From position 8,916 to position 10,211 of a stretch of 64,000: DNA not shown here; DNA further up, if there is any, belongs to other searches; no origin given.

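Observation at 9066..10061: RelQ/RelP-like alarmone synthetase with an extra C-terminal domain inserted inside the ruvC-ruvA-ruvB operon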

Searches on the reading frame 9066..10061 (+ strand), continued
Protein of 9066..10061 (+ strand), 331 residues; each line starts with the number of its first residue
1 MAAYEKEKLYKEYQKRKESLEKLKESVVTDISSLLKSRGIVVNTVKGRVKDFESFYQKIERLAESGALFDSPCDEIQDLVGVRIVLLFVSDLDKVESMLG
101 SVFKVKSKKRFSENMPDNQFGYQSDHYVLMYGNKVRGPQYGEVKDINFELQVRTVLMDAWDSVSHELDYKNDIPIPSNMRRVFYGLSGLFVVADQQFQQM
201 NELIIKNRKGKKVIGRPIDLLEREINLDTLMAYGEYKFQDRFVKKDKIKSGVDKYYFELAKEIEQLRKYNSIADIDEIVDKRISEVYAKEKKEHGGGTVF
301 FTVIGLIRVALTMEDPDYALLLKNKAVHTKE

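Call 53: find_encoding_contigs(protein=P0004, flank=6000, max_places=1)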
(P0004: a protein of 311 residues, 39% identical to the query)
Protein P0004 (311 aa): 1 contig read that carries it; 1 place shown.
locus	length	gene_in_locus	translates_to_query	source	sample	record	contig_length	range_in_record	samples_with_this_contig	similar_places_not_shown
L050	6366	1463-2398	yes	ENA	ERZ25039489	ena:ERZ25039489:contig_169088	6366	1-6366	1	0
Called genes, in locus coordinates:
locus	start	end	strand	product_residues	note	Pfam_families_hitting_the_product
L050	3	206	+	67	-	?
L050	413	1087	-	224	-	-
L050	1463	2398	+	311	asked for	PF04607:RelA_SpoT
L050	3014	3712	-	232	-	-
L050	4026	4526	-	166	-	-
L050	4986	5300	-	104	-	-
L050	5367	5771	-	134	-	-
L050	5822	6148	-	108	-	-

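Call 75: search_protein_families(library=padloc, proteins=[L043:3280-5676:+, L044:5179-5766:+, L044:7111-7935:-, L044:1862-3505:+, L046:2429-3571:+, L046:8478-10409:-, L049:7683-8453:+, L049:552-3512:-, L042:804-1964:-, L041:7584-9800:-], max_evalue=0.00001)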
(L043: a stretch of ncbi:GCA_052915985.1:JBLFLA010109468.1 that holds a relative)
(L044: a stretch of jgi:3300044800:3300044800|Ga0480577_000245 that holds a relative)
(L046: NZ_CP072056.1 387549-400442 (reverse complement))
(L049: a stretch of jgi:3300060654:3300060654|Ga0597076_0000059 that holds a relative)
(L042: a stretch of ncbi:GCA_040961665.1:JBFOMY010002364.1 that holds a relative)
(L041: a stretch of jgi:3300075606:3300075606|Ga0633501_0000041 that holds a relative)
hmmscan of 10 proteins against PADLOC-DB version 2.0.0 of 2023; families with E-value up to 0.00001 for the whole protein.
L043:3280-5676:+ (798 aa): 23 families
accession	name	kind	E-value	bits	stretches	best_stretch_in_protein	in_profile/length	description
PDLC03859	LmuB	-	8.8e-23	79.3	1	5-613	4-591/611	-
PDLC03865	LmuB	-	7.5e-21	72.1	1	6-199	3-223/1007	-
PDLC02979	AriA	-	2.4e-15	55.2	1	6-383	3-262/373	-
PDLC04891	PDC-S06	-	3e-14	50.4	1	297-620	377-699/858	-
PDLC00271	PtuA1|PtuA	-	2.1e-09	35.4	1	5-69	2-66/421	AAA ATPase domain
PDLC04135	mad3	-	3.7e-09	34.6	1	6-607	2-324/374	mads_3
PDLC00298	PtuA1|PtuA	-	6.5e-09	33.3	1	5-65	2-62/423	AAA ATPase domain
PDLC04886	PDC-S06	-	1.9e-08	31.6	1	283-492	240-448/727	-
PDLC00305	PtuA1|PtuA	-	4.1e-07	27.7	0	5-54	2-51/392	AAA ATPase domain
PDLC00278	PtuA1|PtuA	-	4.5e-07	27.5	1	6-60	3-57/436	AAA ATPase domain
PDLC04175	HEC-01A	-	7.5e-07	26.5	1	1-49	1-48/363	-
PDLC00094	GajA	-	1.2e-06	25.2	1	6-48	3-44/569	AAA ATPase domain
PDLC00063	GajA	-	1.4e-06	25.2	1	5-59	2-56/679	AAA ATPase domain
PDLC04170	GajA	-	1.5e-06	25.2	0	5-53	2-52/565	-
PDLC02915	ATPase-Toprim_I-B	-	2.2e-06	24.7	1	6-54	3-49/623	-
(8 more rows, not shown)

L044:5179-5766:+ (195 aa): 0 families

L044:7111-7935:- (274 aa): 0 families

L044:1862-3505:+ (547 aa): 0 families

L046:2429-3571:+ (380 aa): 0 families

L046:8478-10409:- (643 aa): 3 families
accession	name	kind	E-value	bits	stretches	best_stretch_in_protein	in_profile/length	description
PDLC05031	PDC-S49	-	1e-79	267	1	8-637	13-611/624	-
PDLC05029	PDC-S49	-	6.9e-63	211.4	2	6-175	10-180/619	-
PDLC05030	PDC-S49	-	1.1e-58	197.5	1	6-641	8-626/629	-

L049:7683-8453:+ (256 aa): 0 families

L049:552-3512:- (986 aa): 0 families

L042:804-1964:- (386 aa): 0 families

L041:7584-9800:- (738 aa): 0 families

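Call 76: find_encoding_contigs(protein=window:9066-10061:+, flank=2000, max_places=8)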
Protein window:9066-10061:+ (331 aa): 22 contigs read that carry it; 8 places shown.
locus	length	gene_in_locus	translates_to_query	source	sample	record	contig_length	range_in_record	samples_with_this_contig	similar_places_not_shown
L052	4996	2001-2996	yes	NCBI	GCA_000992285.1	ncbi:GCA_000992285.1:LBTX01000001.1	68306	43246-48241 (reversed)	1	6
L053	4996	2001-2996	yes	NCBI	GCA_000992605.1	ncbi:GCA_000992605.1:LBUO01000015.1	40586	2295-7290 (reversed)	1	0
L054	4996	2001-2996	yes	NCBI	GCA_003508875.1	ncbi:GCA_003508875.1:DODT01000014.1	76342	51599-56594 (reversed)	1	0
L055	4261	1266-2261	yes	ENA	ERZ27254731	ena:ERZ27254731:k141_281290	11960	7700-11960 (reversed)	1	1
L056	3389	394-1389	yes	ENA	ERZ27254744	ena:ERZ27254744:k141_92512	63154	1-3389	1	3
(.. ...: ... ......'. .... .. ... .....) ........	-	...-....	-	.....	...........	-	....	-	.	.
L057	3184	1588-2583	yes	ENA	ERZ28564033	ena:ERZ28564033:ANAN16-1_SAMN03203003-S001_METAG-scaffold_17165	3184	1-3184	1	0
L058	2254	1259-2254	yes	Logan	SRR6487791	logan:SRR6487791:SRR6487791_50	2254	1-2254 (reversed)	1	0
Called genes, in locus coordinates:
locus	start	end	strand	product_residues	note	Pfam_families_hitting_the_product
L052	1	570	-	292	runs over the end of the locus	PF01565:FAD_binding_4, PF02873:MurB_C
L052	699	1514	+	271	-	PF00149:Metallophos, PF12850:Metallophos_2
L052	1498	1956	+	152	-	PF02075:RuvC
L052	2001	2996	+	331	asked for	PF04607:RelA_SpoT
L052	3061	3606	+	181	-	PF01330:RuvA_N, PF00633:HHH (faint), PF14520:HHH_5, PF21176:RecR_HhH (faint)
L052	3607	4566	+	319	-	PF06068:TIP49 (faint), PF05496:RuvB_N, PF00004:AAA, PF07728:AAA_5, PF17864:AAA_lid_4, PF05491:WHD_RuvB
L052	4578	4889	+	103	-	-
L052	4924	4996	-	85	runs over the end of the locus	PF12728:HTH_17, PF00376:MerR (weak), PF13411:MerR_1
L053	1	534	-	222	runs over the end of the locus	PF02873:MurB_C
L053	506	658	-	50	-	-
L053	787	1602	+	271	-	PF00149:Metallophos, PF12850:Metallophos_2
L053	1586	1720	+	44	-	-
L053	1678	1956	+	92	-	PF02075:RuvC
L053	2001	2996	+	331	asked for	PF04607:RelA_SpoT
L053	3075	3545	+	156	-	PF00633:HHH (faint), PF21176:RecR_HhH (faint), PF14520:HHH_5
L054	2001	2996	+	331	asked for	PF04607:RelA_SpoT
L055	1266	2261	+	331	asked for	PF04607:RelA_SpoT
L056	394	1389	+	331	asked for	PF04607:RelA_SpoT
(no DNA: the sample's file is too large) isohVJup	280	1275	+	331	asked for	PF04607:RelA_SpoT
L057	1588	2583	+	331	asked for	PF04607:RelA_SpoT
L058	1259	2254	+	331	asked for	PF04607:RelA_SpoT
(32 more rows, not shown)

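Call 80: fold_search(model_id=the predicted structure, library=viral)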
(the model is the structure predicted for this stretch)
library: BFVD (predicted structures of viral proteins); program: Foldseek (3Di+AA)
matches with E <= 10: 198; with E <= 0.001: 13
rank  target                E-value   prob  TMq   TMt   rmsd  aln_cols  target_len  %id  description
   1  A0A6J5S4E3            2.2e-07  1.00  0.37  0.29   6.2       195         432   15  RelA/SpoT [uncultured Caudovirales phage]
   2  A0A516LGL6            5.8e-07  1.00  0.35  0.11   6.2       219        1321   19  (no name in the UniProt tables at hand)
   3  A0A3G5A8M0            2.5e-06  1.00  0.39  0.19   4.2       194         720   12  Glycosyltransferase [Hyperionvirus sp.]
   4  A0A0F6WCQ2            5.8e-06  1.00  0.41  0.53   3.5       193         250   18  RelA/SpoT family protein [Sinorhizobium phage phiN3]
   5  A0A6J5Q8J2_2          6.1e-06  1.00  0.42  0.15   4.4       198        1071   19  RelA/SpoT [uncultured Caudovirales phage]
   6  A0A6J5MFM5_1          6.5e-06  1.00  0.40  0.15   7.9       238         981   16  ART-PolyVal-like domain-containing protein [uncultured Caudovirales phage]
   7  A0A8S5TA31            1.0e-05  1.00  0.37  0.56   6.2       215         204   13  Tas1 [Siphoviridae sp. ctprd3]
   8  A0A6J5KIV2            2.5e-05  1.00  0.41  0.14   6.9       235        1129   16  DdrB-like domain-containing protein [uncultured Caudovirales phage]
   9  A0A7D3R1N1            2.8e-05  1.00  0.39  0.71   4.2       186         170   14  Nucleotidyltransferase relA/spot protein [Fadolivirus FV1/VV64]
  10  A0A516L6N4            2.8e-05  1.00  0.42  0.14   6.5       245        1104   16  (no name in the UniProt tables at hand)
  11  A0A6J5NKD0            1.3e-04  1.00  0.38  0.12   4.9       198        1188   19  Uncharacterized protein [uncultured Caudovirales phage]
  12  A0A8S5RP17            2.3e-04  1.00  0.38  0.55   5.0       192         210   16  GTP pyrophosphokinase YjbM [virus sp. ctBS918]
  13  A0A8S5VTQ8            2.7e-04  1.00  0.38  0.52   5.4       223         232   18  (no name in the UniProt tables at hand)
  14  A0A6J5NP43            1.7e-03  1.00  0.35  0.13   7.4       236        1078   10  Uncharacterized protein [uncultured Caudovirales phage]
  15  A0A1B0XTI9            1.8e-03  1.00  0.36  0.17   4.1       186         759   18  (no name in the UniProt tables at hand)
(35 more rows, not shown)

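Call 81: find_related_loci(query=A1, collection=viral_contigs, flank=5000)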
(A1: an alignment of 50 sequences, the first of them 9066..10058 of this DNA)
Query A1 (331 aa) in viral_contigs; peptide patterns used: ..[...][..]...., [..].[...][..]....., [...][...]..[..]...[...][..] (x = any residue, [..] = any of these).
34 stretches matched a pattern; 4 encode a relative of the query (tblastn E <= 1e-3); 4 distinct loci.
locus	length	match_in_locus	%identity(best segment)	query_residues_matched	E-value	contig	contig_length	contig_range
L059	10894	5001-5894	34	13-318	1e-45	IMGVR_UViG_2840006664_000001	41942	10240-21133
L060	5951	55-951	33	12-317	4e-43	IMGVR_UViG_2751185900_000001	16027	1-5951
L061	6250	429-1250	33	38-326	2e-37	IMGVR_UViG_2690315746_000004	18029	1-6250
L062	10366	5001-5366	29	45-173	5e-11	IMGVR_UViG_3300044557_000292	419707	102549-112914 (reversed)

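Call 84: search_protein_families(library=pfam, proteins=[L059:585-1199:+, L059:1657-2184:+, L059:2575-3093:+, L059:3438-3956:+, L059:4911-5963:+, L059:7406-8656:+, L059:9306-9944:+, L060:1079-2809:-, L060:2778-4031:-, L060:4921-5667:-], max_evalue=0.001)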
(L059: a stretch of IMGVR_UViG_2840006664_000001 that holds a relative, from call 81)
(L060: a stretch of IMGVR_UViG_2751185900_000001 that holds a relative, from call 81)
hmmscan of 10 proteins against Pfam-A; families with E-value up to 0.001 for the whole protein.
L059:585-1199:+ (204 aa): 1 family
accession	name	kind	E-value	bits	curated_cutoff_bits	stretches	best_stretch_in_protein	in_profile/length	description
PF08761.16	dUTPase_2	-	5.8e-41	140.9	22.9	2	98-204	62-162/162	dUTPase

L059:1657-2184:+ (175 aa): 1 family
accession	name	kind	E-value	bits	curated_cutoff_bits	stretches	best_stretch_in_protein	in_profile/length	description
PF18894.6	PhageMetallopep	-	6.9e-30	104.3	23.7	1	5-148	2-130/134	Putative phage metallopeptidase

L059:2575-3093:+ (172 aa): 1 family
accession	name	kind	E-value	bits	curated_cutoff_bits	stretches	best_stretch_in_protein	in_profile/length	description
PF03568.22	Peptidase_C50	-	0.00035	20.3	27.8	1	40-141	36-138/395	Peptidase family C50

L059:3438-3956:+ (172 aa): 0 families

L059:4911-5963:+ (350 aa): 1 family
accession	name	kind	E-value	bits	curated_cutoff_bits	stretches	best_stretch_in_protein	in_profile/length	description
PF04607.23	RelA_SpoT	-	1e-22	81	27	1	65-186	1-112/113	Region found in RelA / SpoT proteins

L059:7406-8656:+ (416 aa): 1 family
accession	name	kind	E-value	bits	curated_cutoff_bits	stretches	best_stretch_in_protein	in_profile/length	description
PF00395.25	SLH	-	5e-26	90.9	20.8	3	93-133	2-43/44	S-layer homology domain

L059:9306-9944:+ (212 aa): 1 family
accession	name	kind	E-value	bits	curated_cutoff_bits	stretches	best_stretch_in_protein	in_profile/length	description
PF05119.17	Terminase_4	-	1.3e-07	32.3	24.7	1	87-186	1-94/98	Phage terminase, small subunit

L060:1079-2809:- (576 aa): 2 families
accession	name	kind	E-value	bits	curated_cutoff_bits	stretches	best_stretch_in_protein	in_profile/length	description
PF04586.22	Peptidase_S78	-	8.6e-27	94.7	21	1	30-170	15-155/165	Caudovirus prohead serine protease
PF05065.19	Phage_capsid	-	4.3e-24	85.8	24.2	1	332-571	23-278/280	Phage capsid family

L060:2778-4031:- (417 aa): 1 family
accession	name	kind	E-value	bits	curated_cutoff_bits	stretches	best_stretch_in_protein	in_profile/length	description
PF04860.17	Phage_portal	-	2.1e-70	237.9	39.1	1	45-381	4-321/321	Phage portal protein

L060:4921-5667:- (248 aa): 1 family
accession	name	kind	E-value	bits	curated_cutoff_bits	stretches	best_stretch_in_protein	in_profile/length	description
PF13730.12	HTH_36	-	0.00021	21.5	25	1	50-91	15-55/55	Helix-turn-helix domain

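Call 85: search_protein_families(library=padloc, alignment_id=A1, max_evalue=0.001)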
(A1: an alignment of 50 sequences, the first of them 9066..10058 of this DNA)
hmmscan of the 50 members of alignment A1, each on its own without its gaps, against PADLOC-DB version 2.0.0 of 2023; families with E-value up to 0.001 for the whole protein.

A. member 1, window:9066-10058:+ (331 aa): 1 family
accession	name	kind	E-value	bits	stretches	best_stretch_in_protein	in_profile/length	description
PDLC04999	PDC-S33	-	3.8e-10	37.7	1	43-160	66-174/349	-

B. families by the number of members that match (of 50 scanned): 1 family
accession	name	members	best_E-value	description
PDLC04999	PDC-S33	50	2.4e-17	-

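Call 94: list_cluster_members(proteins=[P0005, P0016, P0020, P0037, P0052, P0055, P0059, P0063, P0079, P0098])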
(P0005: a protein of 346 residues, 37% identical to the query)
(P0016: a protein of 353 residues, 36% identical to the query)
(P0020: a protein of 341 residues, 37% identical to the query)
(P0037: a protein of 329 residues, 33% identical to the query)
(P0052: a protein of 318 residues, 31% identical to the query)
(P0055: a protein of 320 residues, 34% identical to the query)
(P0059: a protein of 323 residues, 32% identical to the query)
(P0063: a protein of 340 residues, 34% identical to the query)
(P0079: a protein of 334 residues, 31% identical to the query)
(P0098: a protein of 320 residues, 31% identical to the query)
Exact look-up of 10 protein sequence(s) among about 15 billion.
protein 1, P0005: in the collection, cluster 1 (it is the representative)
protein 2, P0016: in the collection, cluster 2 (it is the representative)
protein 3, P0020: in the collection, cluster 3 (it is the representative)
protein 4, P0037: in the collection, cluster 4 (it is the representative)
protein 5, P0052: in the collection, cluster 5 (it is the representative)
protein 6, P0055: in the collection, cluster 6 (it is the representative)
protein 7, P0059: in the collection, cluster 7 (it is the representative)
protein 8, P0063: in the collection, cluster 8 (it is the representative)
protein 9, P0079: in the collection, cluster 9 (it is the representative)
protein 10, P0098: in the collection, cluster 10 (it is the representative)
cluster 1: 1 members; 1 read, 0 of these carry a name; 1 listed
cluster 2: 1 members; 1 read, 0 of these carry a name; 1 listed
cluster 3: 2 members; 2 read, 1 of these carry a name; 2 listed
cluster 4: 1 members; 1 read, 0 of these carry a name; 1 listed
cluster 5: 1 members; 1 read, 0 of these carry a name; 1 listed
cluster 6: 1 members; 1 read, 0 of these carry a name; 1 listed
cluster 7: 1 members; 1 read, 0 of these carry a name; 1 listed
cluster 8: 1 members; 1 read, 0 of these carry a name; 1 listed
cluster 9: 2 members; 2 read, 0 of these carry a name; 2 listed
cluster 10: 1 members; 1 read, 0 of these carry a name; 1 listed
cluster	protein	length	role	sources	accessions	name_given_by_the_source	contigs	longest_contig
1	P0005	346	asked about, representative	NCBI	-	-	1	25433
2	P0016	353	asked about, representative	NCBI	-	-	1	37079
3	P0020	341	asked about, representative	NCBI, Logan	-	-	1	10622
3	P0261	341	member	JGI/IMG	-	ppGpp synthetase/RelA/SpoT-type nucleotidyltranferase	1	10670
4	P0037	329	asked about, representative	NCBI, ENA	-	-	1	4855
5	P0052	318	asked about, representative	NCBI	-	-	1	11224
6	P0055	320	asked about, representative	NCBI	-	-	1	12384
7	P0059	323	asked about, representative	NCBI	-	-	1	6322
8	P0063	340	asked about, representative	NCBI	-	-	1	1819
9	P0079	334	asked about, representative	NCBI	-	-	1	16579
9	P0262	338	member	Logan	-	-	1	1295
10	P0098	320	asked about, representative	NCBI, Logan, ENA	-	-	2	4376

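Call 97: find_related_loci(query=A1, collection=metagenome_contigs, flank=4000)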
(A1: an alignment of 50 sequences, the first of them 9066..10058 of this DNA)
Query A1 (331 aa) in metagenome_contigs; peptide patterns used: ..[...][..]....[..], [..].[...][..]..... (x = any residue, [..] = any of these).
405 stretches matched a pattern; 277 encode a relative of the query (tblastn E <= 1e-3); the best 80 are kept; 80 distinct loci.
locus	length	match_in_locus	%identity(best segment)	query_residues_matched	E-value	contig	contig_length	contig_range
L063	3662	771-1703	37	6-319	3e-55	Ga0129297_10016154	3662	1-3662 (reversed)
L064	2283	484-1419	35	1-316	1e-52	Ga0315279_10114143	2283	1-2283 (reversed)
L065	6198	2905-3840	35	1-325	1e-51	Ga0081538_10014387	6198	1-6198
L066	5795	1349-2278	36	5-318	2e-51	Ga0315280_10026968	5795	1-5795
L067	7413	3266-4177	35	7-321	5e-51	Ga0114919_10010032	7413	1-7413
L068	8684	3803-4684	35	5-312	6e-51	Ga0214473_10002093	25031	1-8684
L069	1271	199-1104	36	5-318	1e-53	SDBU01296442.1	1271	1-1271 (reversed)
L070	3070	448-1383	35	7-327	4e-50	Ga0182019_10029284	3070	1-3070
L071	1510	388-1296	35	4-318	1e-51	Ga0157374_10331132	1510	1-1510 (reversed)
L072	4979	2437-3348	33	3-313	2e-49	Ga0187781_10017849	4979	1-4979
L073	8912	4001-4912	34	7-318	3e-49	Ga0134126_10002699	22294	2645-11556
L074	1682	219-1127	33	5-318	4e-50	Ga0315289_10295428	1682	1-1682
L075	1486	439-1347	33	7-318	1e-50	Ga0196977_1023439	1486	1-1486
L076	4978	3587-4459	35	7-308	2e-48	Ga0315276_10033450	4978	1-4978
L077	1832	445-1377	33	5-318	5e-49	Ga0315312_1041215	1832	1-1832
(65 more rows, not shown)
